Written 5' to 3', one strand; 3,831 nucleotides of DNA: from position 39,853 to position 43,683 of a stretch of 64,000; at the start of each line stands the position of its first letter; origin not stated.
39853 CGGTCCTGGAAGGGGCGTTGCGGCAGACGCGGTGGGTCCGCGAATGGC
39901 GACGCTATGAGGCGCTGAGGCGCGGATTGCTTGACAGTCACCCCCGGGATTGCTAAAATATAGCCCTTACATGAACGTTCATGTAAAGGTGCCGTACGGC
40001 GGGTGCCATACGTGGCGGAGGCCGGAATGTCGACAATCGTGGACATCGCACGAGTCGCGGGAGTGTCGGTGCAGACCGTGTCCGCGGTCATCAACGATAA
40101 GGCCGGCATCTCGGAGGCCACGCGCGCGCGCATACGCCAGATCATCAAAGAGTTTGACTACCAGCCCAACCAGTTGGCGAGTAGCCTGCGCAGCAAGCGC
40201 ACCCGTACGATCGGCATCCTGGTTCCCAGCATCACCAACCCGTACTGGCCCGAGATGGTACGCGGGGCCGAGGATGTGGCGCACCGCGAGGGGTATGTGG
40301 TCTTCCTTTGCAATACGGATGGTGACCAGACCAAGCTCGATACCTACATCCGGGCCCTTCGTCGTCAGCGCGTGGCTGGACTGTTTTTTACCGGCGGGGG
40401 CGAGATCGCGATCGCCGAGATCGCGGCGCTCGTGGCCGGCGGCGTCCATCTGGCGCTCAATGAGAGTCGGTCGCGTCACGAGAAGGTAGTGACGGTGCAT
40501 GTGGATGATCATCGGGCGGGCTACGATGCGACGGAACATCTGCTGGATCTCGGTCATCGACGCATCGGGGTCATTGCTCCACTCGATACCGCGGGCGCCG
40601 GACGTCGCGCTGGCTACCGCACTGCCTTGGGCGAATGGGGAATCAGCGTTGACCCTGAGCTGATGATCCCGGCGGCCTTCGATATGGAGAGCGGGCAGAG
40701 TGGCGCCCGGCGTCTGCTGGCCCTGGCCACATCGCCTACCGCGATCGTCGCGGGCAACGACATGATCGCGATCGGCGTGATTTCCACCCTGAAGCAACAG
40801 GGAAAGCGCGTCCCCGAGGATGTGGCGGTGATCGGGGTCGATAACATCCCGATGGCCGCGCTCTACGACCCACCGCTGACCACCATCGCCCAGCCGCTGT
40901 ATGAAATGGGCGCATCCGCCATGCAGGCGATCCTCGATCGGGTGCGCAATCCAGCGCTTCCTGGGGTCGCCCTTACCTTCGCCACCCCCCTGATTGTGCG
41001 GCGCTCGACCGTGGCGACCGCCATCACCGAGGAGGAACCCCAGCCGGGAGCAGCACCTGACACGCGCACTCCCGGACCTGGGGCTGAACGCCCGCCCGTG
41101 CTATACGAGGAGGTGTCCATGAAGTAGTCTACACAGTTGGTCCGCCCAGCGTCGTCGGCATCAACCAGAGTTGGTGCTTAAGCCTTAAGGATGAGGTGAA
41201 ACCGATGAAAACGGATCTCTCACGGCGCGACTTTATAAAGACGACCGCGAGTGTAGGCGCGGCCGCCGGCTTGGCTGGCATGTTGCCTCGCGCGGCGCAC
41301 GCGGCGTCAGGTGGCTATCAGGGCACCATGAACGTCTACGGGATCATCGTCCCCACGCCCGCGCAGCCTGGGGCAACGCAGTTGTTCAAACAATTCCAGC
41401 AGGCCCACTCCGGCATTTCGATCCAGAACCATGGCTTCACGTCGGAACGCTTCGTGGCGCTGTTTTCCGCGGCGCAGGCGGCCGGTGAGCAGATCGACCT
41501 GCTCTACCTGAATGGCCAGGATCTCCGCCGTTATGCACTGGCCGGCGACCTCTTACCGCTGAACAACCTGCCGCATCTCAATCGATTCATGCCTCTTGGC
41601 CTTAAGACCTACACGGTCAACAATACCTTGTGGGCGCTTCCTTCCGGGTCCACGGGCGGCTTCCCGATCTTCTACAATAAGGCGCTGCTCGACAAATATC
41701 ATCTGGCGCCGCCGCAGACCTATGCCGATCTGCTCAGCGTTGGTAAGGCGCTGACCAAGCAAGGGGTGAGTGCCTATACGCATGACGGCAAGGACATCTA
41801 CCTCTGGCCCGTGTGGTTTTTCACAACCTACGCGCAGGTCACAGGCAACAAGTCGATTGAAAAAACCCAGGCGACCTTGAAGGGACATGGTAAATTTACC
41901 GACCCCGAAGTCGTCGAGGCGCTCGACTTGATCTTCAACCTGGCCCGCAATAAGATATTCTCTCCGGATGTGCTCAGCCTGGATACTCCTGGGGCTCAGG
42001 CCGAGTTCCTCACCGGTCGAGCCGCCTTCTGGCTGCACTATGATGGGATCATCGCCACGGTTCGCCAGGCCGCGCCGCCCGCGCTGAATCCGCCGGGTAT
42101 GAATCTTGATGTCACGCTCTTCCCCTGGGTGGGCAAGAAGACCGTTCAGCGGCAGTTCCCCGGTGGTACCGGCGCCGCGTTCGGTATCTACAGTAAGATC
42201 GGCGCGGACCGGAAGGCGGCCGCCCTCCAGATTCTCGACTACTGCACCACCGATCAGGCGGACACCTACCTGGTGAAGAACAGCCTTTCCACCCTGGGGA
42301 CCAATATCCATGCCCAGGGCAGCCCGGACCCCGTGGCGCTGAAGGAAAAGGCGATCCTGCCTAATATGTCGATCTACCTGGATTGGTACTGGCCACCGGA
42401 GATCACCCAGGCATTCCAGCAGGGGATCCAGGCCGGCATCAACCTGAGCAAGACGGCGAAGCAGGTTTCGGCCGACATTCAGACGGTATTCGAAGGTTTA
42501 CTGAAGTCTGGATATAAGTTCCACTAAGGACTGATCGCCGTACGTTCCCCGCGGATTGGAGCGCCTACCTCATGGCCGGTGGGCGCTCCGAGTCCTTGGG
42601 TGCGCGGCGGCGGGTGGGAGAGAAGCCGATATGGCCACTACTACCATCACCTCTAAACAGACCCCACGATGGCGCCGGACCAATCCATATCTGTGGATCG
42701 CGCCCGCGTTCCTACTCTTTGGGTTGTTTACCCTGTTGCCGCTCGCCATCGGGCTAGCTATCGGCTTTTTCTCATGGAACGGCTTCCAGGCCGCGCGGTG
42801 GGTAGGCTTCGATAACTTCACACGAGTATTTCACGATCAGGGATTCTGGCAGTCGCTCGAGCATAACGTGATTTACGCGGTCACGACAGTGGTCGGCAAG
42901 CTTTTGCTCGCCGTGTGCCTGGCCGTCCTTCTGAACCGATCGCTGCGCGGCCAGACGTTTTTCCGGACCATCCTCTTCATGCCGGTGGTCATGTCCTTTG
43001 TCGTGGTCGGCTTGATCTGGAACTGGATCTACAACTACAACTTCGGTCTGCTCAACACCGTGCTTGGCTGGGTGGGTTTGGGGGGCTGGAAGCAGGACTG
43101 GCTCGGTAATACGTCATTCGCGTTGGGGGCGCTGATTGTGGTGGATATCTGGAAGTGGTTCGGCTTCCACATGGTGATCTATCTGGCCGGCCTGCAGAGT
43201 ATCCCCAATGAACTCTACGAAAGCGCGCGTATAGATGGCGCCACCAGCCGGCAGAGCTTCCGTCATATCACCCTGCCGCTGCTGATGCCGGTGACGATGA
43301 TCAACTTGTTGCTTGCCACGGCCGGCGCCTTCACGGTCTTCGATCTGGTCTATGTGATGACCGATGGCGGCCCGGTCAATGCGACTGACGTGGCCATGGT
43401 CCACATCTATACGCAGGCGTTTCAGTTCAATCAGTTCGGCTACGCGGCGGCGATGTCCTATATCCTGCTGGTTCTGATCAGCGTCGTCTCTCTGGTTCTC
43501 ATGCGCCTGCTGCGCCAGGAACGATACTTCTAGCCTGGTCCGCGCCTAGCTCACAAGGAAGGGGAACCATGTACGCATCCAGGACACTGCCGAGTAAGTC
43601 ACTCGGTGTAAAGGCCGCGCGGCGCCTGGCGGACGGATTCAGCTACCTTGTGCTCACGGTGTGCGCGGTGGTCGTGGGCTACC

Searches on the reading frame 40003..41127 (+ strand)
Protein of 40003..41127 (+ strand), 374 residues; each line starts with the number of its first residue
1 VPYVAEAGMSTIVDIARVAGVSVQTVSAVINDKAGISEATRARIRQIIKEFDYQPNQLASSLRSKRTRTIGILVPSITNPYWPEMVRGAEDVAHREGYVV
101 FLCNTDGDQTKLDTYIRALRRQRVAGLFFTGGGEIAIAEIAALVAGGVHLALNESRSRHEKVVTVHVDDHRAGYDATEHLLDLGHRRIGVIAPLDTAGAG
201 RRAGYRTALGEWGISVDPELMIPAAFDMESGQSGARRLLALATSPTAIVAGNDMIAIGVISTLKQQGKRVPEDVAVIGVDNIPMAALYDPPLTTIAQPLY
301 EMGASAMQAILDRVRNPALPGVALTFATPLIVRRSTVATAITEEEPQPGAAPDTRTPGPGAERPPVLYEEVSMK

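Call 73: search_protein_families(library=pfam, proteins=[window:40003-41127:+], max_evalue=0.00001)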
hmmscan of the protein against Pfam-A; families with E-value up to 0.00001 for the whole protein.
window:40003-41127:+ (374 aa): 4 families
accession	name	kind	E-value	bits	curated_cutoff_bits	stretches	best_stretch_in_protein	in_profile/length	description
PF13377.12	Peripla_BP_3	-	2.8e-36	125.6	26.5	1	177-336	1-167/167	Periplasmic binding protein-like domain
PF00532.27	Peripla_BP_1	-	2.7e-31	109.5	22.2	1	68-314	2-261/281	Periplasmic binding proteins and sugar binding domain of LacI family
PF00356.27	LacI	-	2.2e-18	66.2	27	1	11-56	1-46/46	Bacterial regulatory proteins, lacI family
PF13407.12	Peripla_BP_4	-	6.4e-15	55.8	35.1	1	70-312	1-252/258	Periplasmic binding protein domain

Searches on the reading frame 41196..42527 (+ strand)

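Call 73: search_protein_families(library=pfam, proteins=[window:41196-42527:+], max_evalue=0.00001)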
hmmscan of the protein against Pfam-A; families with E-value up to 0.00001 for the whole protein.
window:41196-42527:+ (443 aa): 3 families
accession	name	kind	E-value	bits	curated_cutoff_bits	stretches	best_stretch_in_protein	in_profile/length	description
PF13416.11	SBP_bac_8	-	6.1e-25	89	27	1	62-379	1-268/279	Bacterial extracellular solute-binding protein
PF01547.30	SBP_bac_1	-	7.8e-19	69.2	26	1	59-355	9-305/307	Bacterial extracellular solute-binding protein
PF10518.14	TAT_signal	-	1e-06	28.8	22.7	1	7-27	1-21/21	TAT (twin-arginine translocation) pathway signal sequence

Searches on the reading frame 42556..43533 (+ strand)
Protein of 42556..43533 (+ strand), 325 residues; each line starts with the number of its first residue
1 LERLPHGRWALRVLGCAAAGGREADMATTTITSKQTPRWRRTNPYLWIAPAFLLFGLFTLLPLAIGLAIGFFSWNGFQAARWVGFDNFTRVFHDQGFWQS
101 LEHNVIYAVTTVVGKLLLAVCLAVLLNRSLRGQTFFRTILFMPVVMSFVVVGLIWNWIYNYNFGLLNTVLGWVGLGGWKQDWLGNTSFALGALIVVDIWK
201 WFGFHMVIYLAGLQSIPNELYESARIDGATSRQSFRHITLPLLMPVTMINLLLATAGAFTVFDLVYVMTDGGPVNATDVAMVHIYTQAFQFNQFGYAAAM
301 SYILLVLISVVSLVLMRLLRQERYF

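Call 73: search_protein_families(library=pfam, proteins=[window:42556-43533:+], max_evalue=0.00001)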
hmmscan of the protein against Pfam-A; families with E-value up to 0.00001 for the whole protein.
window:42556-43533:+ (325 aa): 1 family
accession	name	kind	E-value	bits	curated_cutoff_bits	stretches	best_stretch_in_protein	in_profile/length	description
PF00528.27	BPD_transp_1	-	5.2e-20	72.4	26.4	1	117-319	3-178/184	Binding-protein-dependent transport system inner membrane component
